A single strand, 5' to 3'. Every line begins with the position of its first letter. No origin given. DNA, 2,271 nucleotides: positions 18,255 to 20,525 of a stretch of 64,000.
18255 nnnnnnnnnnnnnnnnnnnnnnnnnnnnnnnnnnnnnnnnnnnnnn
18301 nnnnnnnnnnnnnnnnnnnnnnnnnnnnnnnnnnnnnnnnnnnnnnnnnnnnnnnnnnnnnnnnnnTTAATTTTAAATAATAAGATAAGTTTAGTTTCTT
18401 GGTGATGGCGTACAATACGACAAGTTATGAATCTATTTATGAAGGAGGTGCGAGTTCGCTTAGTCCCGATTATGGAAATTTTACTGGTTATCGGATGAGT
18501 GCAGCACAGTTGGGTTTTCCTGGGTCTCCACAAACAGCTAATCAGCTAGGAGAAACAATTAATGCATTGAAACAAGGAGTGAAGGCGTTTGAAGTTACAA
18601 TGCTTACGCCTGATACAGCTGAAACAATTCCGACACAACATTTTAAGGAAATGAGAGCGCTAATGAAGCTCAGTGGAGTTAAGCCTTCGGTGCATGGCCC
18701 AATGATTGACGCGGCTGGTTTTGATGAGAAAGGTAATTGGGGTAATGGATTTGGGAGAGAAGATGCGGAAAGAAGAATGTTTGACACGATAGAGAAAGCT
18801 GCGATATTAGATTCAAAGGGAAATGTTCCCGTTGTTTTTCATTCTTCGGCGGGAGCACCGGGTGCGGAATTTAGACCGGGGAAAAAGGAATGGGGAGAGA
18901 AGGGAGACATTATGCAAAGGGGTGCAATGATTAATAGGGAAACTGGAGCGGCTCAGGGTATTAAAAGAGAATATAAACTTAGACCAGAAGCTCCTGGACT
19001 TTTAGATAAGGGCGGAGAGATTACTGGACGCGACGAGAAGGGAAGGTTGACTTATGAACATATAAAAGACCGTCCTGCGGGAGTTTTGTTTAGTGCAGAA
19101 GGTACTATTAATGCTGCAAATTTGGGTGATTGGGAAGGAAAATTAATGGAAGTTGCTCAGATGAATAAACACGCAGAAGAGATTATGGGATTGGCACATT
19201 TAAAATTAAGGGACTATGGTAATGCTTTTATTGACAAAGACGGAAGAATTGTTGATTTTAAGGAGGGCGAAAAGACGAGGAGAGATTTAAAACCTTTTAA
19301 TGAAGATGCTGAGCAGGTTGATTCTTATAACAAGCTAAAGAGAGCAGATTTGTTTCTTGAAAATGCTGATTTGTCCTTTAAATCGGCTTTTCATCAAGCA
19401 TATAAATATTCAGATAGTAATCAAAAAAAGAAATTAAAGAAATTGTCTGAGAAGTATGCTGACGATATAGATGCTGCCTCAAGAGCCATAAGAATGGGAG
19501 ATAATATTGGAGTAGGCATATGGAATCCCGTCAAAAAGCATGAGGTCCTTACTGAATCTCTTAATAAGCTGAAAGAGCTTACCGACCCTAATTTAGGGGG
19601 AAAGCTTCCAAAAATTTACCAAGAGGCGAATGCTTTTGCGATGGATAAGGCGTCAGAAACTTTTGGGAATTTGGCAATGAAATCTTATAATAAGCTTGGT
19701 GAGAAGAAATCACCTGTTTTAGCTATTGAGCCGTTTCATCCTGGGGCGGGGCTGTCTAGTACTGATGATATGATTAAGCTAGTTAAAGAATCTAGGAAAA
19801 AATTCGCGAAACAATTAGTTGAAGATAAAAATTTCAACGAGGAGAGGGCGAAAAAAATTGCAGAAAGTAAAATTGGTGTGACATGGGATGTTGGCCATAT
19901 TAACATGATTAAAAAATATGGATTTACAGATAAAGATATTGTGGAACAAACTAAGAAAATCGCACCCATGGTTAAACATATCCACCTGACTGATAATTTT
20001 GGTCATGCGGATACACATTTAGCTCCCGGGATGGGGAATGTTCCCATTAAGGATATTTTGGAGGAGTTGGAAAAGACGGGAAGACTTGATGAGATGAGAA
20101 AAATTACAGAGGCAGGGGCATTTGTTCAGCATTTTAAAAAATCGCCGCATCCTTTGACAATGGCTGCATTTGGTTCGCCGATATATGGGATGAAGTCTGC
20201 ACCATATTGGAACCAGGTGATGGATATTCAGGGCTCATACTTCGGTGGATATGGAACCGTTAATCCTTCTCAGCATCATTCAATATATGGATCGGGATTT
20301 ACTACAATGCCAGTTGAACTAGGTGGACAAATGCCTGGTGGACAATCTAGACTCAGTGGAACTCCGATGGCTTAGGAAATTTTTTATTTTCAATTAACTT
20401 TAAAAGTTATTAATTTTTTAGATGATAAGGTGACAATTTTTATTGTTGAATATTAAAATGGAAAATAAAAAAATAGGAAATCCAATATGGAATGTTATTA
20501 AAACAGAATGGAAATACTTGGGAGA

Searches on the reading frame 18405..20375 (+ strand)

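Call 59: search_protein_families(library=pfam, proteins=[window:18405-20375:+], max_evalue=0.00001)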
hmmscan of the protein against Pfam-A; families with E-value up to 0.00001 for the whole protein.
window:18405-20375:+ (656 aa): 1 family
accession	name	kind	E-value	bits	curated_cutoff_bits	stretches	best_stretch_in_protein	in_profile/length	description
PF01261.30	AP_endonuc_2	-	3e-13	50.5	31.1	1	483-559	146-220/249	Xylose isomerase-like TIM barrel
